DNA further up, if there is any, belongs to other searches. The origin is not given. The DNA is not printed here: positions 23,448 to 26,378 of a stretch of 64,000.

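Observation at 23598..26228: Secreted D-aminoacylase fused to a class A beta-lactamase-fold domain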

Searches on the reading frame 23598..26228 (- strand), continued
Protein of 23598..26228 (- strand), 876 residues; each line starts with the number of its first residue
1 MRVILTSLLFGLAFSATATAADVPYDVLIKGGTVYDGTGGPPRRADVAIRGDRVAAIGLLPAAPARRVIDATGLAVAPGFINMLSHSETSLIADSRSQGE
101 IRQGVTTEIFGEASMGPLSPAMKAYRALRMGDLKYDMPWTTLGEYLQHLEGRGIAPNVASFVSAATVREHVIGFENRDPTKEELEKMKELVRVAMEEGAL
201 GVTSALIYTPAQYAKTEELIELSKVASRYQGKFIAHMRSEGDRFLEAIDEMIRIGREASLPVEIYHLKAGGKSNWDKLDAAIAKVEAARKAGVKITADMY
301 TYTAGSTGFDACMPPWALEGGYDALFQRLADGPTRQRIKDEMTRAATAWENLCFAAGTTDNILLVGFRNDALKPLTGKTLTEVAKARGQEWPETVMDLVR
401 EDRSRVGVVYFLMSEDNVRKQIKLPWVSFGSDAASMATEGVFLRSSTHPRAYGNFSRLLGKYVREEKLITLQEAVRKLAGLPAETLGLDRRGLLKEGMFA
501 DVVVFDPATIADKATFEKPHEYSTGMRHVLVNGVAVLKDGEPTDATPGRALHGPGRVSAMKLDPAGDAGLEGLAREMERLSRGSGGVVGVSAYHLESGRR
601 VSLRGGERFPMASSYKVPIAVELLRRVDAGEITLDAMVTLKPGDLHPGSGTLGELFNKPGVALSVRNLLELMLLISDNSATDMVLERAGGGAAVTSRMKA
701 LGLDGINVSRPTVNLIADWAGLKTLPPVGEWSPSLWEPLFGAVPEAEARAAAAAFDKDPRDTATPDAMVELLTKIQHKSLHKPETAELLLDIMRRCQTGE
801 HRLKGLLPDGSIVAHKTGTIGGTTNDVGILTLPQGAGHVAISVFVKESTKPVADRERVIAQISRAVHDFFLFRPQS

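Call 77: search_protein_representatives(protein=window:23601-26228:-)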
Query: 876 residues. Proteins with E-value up to 0.001 (for the whole library): 38198; up to 1e-10: 18761; up to 1e-30: 5176. The best 150 are listed.
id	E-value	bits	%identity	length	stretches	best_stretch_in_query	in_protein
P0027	0.0e+00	1280.6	69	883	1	18-874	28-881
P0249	2.7e-247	839.6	42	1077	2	21-556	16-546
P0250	6.1e-214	729.2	62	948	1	6-556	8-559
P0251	8.0e-190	649.4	57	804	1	24-556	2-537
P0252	1.7e-185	635.1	55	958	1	8-553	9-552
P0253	1.3e-184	632.2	55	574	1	19-555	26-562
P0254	3.7e-179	614.2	52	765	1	16-560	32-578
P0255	4.1e-179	614.0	52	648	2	566-875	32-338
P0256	4.1e-167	574.3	51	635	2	571-873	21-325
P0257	2.5e-159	548.6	42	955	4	18-549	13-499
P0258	4.3e-155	534.5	52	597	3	571-873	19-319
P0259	3.1e-154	531.7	47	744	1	10-561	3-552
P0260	4.8e-153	527.8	47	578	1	15-555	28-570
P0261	1.8e-149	516.0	46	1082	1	20-556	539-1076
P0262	6.1e-148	510.9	50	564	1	13-553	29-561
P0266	2.3e-143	495.7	49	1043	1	19-556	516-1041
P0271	1.7e-139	482.9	40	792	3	21-555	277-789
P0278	2.2e-134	466.1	45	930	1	7-552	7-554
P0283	1.5e-130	453.4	46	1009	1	4-560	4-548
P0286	2.2e-129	449.5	67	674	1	565-873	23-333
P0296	6.0e-125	434.8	41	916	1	14-556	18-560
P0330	3.9e-116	405.7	43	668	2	567-872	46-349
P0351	6.0e-113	395.1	38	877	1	17-554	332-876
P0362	8.3e-112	391.4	38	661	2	564-873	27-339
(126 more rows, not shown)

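Call 78: search_protein_families(library=pfam, proteins=[P0249, P0250, P0251, P0252, P0254, P0257, P0259, P0261, P0266, P0271], max_evalue=0.00001)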
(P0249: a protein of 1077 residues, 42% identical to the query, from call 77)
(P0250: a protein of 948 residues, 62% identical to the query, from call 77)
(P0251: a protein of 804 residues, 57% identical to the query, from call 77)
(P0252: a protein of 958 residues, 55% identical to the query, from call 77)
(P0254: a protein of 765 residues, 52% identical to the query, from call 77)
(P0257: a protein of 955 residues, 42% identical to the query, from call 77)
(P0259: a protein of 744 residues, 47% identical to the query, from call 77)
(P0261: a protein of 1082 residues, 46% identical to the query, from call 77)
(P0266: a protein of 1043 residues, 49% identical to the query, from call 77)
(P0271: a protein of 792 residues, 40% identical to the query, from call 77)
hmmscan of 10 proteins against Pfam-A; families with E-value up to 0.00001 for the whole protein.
P0249 (1077 aa): 2 families
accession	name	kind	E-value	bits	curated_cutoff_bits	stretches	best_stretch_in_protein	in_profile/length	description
PF07969.17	Amidohydro_3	-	2e-27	97.3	29.7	2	409-525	358-470/472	Amidohydrolase family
PF01979.26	Amidohydro_1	-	1.6e-18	67.5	25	1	443-525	267-344/345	Amidohydrolase family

P0250 (948 aa): 2 families
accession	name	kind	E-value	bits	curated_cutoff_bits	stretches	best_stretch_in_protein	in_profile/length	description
PF01244.27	Peptidase_M19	-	4.1e-116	388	26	1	578-936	2-318/319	Membrane dipeptidase (Peptidase family M19)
PF07969.17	Amidohydro_3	-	2.8e-13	50.6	29.7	1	450-539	382-471/472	Amidohydrolase family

P0251 (804 aa): 1 family
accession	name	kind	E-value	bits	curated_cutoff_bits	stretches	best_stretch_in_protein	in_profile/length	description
PF07969.17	Amidohydro_3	-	2.5e-18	67.3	29.7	1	45-517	1-471/472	Amidohydrolase family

P0252 (958 aa): 3 families
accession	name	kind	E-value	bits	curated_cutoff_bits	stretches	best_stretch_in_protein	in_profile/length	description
PF01135.25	PCMT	-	2.7e-58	197.6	20.3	1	595-784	15-208/210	Protein-L-isoaspartate(D-aspartate) O-methyltransferase (PCMT)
PF07969.17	Amidohydro_3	-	2.9e-20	73.7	29.7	1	376-535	318-471/472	Amidohydrolase family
PF01979.26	Amidohydro_1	-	2.2e-07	30.9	25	0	456-535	271-345/345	Amidohydrolase family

P0254 (765 aa): 3 families
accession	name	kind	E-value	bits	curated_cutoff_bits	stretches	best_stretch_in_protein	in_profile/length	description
PF00160.26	Pro_isomerase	-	1.3e-21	78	21.7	1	581-762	2-157/159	Cyclophilin type peptidyl-prolyl cis-trans isomerase/CLD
PF07969.17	Amidohydro_3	-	1.2e-11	45.3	29.7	1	466-552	383-469/472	Amidohydrolase family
PF01979.26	Amidohydro_1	-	9.6e-07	28.8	25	1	475-551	272-342/345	Amidohydrolase family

P0257 (955 aa): 3 families
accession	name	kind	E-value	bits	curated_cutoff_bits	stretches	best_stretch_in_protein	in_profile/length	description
PF07969.17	Amidohydro_3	-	1.7e-46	160.1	29.7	3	60-486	1-468/472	Amidohydrolase family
PF01979.26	Amidohydro_1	-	6.3e-21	75.4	25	1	394-469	247-323/345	Amidohydrolase family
PF00449.26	Urease_alpha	-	2.6e-09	37.9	23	0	499-541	61-101/121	Urease alpha-subunit, N-terminal domain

P0259 (744 aa): 3 families
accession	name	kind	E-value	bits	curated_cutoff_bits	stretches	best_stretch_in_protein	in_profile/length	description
PF01427.22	Peptidase_M15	-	5.5e-38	131.2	27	1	560-729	2-186/199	D-ala-D-ala dipeptidase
PF07969.17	Amidohydro_3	-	7.1e-16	59.2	29.7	1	373-528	321-472/472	Amidohydrolase family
PF01979.26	Amidohydro_1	-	6.8e-10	39.1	25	0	422-526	247-344/345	Amidohydrolase family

P0261 (1082 aa): 3 families
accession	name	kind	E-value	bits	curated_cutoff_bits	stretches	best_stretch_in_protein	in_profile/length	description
PF02113.21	Peptidase_S13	-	4.4e-58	197.5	22.8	1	35-510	2-431/444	D-Ala-D-Ala carboxypeptidase 3 (S13) family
PF07969.17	Amidohydro_3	-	2.3e-20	74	29.7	1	586-1054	1-469/472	Amidohydrolase family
PF01979.26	Amidohydro_1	-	1.6e-07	31.4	25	0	982-1054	275-343/345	Amidohydrolase family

P0266 (1043 aa): 4 families
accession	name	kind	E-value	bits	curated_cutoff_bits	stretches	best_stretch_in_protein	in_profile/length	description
PF00144.29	Beta-lactamase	-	1.2e-67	228.9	27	1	32-363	2-315/329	Beta-lactamase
PF07969.17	Amidohydro_3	-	7.7e-15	55.8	29.7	1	921-1022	371-472/472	Amidohydrolase family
PF11954.13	DUF3471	-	4.6e-13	49.9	29.3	1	411-503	2-94/103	Domain of unknown function (DUF3471)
PF01979.26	Amidohydro_1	-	3.4e-07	30.3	25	0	947-1019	275-343/345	Amidohydrolase family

P0271 (792 aa): 3 families
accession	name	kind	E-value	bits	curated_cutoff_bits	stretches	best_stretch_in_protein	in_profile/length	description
PF13354.11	Beta-lactamase2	-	6.1e-63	212.5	22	1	10-223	1-214/214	Beta-lactamase enzyme family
PF07969.17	Amidohydro_3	-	4.2e-22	79.7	29.7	1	324-771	1-472/472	Amidohydrolase family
PF01979.26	Amidohydro_1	-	4.4e-09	36.5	25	1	690-770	264-345/345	Amidohydrolase family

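Call 79: search_protein_families(library=pfam, proteins=[P0255, P0256, P0258, P0286, P0330, P0362, P0278, P0283, P0296, P0351], max_evalue=0.00001)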
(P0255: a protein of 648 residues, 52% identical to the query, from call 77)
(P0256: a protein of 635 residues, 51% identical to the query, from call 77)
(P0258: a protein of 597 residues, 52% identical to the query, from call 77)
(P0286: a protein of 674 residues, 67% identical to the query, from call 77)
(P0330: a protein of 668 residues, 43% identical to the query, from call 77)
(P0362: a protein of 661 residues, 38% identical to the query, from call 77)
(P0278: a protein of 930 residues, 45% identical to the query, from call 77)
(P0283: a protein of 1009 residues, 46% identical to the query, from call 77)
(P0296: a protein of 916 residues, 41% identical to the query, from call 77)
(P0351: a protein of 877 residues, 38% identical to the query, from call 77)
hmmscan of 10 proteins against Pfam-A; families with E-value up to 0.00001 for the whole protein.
P0255 (648 aa): 2 families
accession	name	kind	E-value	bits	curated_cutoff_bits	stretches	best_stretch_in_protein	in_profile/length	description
PF13354.11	Beta-lactamase2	-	7.4e-103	342.9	22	2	56-308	2-214/214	Beta-lactamase enzyme family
PF00144.29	Beta-lactamase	-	3.6e-14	53.1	27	1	50-105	11-81/329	Beta-lactamase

P0256 (635 aa): 3 families
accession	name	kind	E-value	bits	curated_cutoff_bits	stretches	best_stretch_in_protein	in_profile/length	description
PF13354.11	Beta-lactamase2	-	3.8e-99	330.8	22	2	39-296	1-213/214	Beta-lactamase enzyme family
PF00144.29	Beta-lactamase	-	2.8e-20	73.2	27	2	347-611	15-290/329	Beta-lactamase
PF00768.25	Peptidase_S11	-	7.2e-08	32.6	27.6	0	370-444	37-112/239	D-alanyl-D-alanine carboxypeptidase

P0258 (597 aa): 3 families
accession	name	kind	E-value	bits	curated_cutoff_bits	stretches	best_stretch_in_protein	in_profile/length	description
PF13354.11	Beta-lactamase2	-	6e-102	339.9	22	2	341-566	3-213/214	Beta-lactamase enzyme family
PF00144.29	Beta-lactamase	-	2.2e-14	53.8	27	0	38-150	17-133/329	Beta-lactamase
PF00768.25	Peptidase_S11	-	4e-06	26.9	27.6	0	52-135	30-113/239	D-alanyl-D-alanine carboxypeptidase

P0286 (674 aa): 2 families
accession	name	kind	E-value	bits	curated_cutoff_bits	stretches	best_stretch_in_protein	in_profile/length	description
PF13354.11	Beta-lactamase2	-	5.5e-56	189.7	22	1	49-305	3-214/214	Beta-lactamase enzyme family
PF00144.29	Beta-lactamase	-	1.2e-10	41.6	27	0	43-113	12-99/329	Beta-lactamase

P0330 (668 aa): 5 families
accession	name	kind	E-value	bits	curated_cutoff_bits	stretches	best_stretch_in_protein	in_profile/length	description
PF13354.11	Beta-lactamase2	-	9e-95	316.5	22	2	68-322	1-214/214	Beta-lactamase enzyme family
PF00144.29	Beta-lactamase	-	3.5e-18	66.3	27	1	73-162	21-115/329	Beta-lactamase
PF02113.21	Peptidase_S13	-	2.7e-08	33.4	22.8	0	585-641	377-433/444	D-Ala-D-Ala carboxypeptidase 3 (S13) family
PF00768.25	Peptidase_S11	-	1.8e-06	28.1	27.6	0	81-168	28-117/239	D-alanyl-D-alanine carboxypeptidase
PF00905.27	Transpeptidase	-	5.6e-06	26.2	22.1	0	398-495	38-131/299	Penicillin binding protein transpeptidase domain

P0362 (661 aa): 3 families
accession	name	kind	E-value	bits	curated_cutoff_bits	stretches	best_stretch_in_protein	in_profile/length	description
PF13354.11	Beta-lactamase2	-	3.8e-93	311.2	22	2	53-311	1-214/214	Beta-lactamase enzyme family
PF00144.29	Beta-lactamase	-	6.3e-24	85.2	27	1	362-443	13-97/329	Beta-lactamase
PF00768.25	Peptidase_S11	-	2.3e-06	27.7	27.6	0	380-469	30-119/239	D-alanyl-D-alanine carboxypeptidase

P0278 (930 aa): 3 families
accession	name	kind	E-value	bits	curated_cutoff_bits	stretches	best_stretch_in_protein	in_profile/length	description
PF00144.29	Beta-lactamase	-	1.3e-59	202.4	27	1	580-920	1-326/329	Beta-lactamase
PF07969.17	Amidohydro_3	-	9.6e-26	91.7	29.7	2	448-539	381-472/472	Amidohydrolase family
PF01979.26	Amidohydro_1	-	7.7e-12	45.5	25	1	463-537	274-344/345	Amidohydrolase family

P0283 (1009 aa): 3 families
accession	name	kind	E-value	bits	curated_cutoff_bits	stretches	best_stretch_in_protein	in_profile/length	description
PF01520.23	Amidase_3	-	1.1e-23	84.7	27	1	832-1001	1-172/174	N-acetylmuramoyl-L-alanine amidase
PF07969.17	Amidohydro_3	-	4.4e-15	56.6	29.7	1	387-525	342-472/472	Amidohydrolase family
PF01979.26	Amidohydro_1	-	1.6e-10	41.2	25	1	79-524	2-345/345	Amidohydrolase family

P0296 (916 aa): 3 families
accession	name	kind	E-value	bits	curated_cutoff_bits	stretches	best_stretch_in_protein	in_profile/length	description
PF07969.17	Amidohydro_3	-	2.3e-27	97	29.7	1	73-540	3-471/472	Amidohydrolase family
PF02585.22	PIG-L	-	1.1e-15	58.7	28.2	1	592-759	2-128/129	GlcNAc-PI de-N-acetylase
PF01979.26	Amidohydro_1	-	1.3e-08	34.9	25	1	432-540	245-345/345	Amidohydrolase family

P0351 (877 aa): 3 families
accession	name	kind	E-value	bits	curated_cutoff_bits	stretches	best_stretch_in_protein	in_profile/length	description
PF07969.17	Amidohydro_3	-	9.3e-22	78.6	29.7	2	383-584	1-211/472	Amidohydrolase family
PF01979.26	Amidohydro_1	-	8e-09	35.6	25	0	783-857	275-345/345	Amidohydrolase family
PF13243.12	SQHop_cyclase_C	-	9.7e-08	31.8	26.1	0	230-328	169-259/319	Squalene-hopene cyclase C-terminal domain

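Call 87: search_protein_families(library=ncbifam, proteins=[L002:5815-7026:+, L002:7047-7955:+, L002:10930-12069:+, L002:12199-13644:+, L002:16584-18023:+], max_evalue=1e-10)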
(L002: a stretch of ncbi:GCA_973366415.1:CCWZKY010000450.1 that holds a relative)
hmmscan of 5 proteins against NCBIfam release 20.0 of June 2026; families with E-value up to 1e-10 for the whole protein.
L002:5815-7026:+ (403 aa): 12 families
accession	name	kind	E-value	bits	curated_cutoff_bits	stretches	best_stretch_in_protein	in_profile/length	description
TIGR01928.1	menC_lowGC_arch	equivalog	7.1e-93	311.2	200.65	1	43-364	3-324/325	o-succinylbenzoate synthase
TIGR02534.1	mucon_cyclo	subfamily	5.4e-29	101.4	334.95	1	37-390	3-363/368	muconate/chloromuconate family cycloisomerase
NF042940.1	racemase_DgcA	equivalog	4e-28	98.5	400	1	42-337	5-285/323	N-acetyl-D-Glu racemase DgcA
NF043002.1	HProlDhtase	equivalog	3.5e-25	88.6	500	1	70-390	41-360/366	cis-3-hydroxy-L-proline dehydratase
NF047820.1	TalGalacDh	equivalog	6.7e-22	77.9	500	1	132-383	108-355/371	L-talarate/galactarate dehydratase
NF041118.1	A_G_epim_Thtga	equivalog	1.4e-21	77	500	1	36-338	4-307/341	L-Ala-D/L-Glu epimerase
NF011708.0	PRK15129.1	equivalog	1.9e-16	60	343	1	50-340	16-291/321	L-Ala-D/L-Glu epimerase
NF002739.0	PRK02714.1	equivalog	5.9e-16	58.8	259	1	41-337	8-287/320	o-succinylbenzoate synthase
TIGR01927.1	menC_gam_Gplu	equivalog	5.3e-13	48.9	130.55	1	44-338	4-280/307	o-succinylbenzoate synthase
NF010624.0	PRK14017.1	equivalog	9.3e-13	48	311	1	61-398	13-366/382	galactonate dehydratase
NF002782.0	PRK02901.1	equivalog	3.3e-12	46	288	1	50-375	20-291/328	o-succinylbenzoate synthase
NF040866.1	AraD_Arch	equivalog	5.1e-11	42.2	650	1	133-386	105-363/372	arabinonate dehydratase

L002:7047-7955:+ (302 aa): 2 families
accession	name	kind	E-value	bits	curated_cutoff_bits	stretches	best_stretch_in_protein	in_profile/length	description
NF008590.0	PRK11557.1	equivalog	1.8e-14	53.9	355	1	16-233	12-229/282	MurR/RpiR family transcriptional regulator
NF008458.0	PRK11337.1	equivalog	2.1e-14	53.2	378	1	8-275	17-284/293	MurR/RpiR family transcriptional regulator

L002:10930-12069:+ (379 aa): 0 families

L002:12199-13644:+ (481 aa): 21 families
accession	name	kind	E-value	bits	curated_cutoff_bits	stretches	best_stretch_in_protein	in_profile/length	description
NF009622.0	PRK13128.1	equivalog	2.4e-50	171.5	443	1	27-377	10-337/518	D-aminopeptidase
NF007943.0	PRK10662.1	equivalog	1.4e-23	83.2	266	1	26-282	33-272/380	D-alanyl-D-alanine-carboxypeptidase/endopeptidase AmpH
NF033085.1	bla_class_C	equivalog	2.9e-19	69.1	415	1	41-234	20-203/356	class C beta-lactamase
NF000423.2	blaSRT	exception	7.5e-18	64.8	860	1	6-232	9-220/378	SRT/SST family class C beta-lactamase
NF038069.1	blaIDC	exception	9.6e-15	54.3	850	1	23-236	35-239/395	IDC family class C beta-lactamase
NF033569.1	blaLHK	exception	2.3e-14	53.1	850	1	27-231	38-233/390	LHK family class C beta-lactamase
NF002968.0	PRK03642.1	equivalog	3.2e-14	52.6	385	1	42-274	55-308/432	penicillin binding protein PBP4B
NF045671.1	blaPNC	exception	6e-14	51.7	750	1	28-232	51-242/401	PNC family class C beta-lactamase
NF041665.1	blaPSZ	exception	4e-13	49.1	850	1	21-290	22-267/379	PSZ family class C beta-lactamase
NF041663.1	ampC_Sliq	exception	7.5e-13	48.1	860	1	6-231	9-219/378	cephalosporin-hydrolyzing class C beta-lactamase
NF000397.2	blaACC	exception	8.9e-13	48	850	1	25-230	29-224/385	ACC family cephalosporin-hydrolyzing class C beta-lactamase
NF033698.1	blaCSA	exception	1.4e-12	47.3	884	1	4-232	4-218/375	CSA family class C beta-lactamase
NF040478.1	blaLAQ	exception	1.4e-12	47.2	850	1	26-216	27-209/380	LAQ family class C beta-lactamase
NF033700.1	blaCMA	exception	2.7e-12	46.4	887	1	4-232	4-218/375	CMA family class C beta-lactamase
NF000185.2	BlaEC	exception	5.1e-12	45.4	850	1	8-219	10-209/377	BlaEC family class C beta-lactamase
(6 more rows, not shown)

L002:16584-18023:+ (479 aa): 1 family
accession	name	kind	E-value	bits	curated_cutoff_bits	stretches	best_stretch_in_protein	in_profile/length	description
NF038314.1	epimerase_MslH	equivalog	1.1e-72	244.8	700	1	47-460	6-427/439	lasso peptide C-terminal Trp epimerase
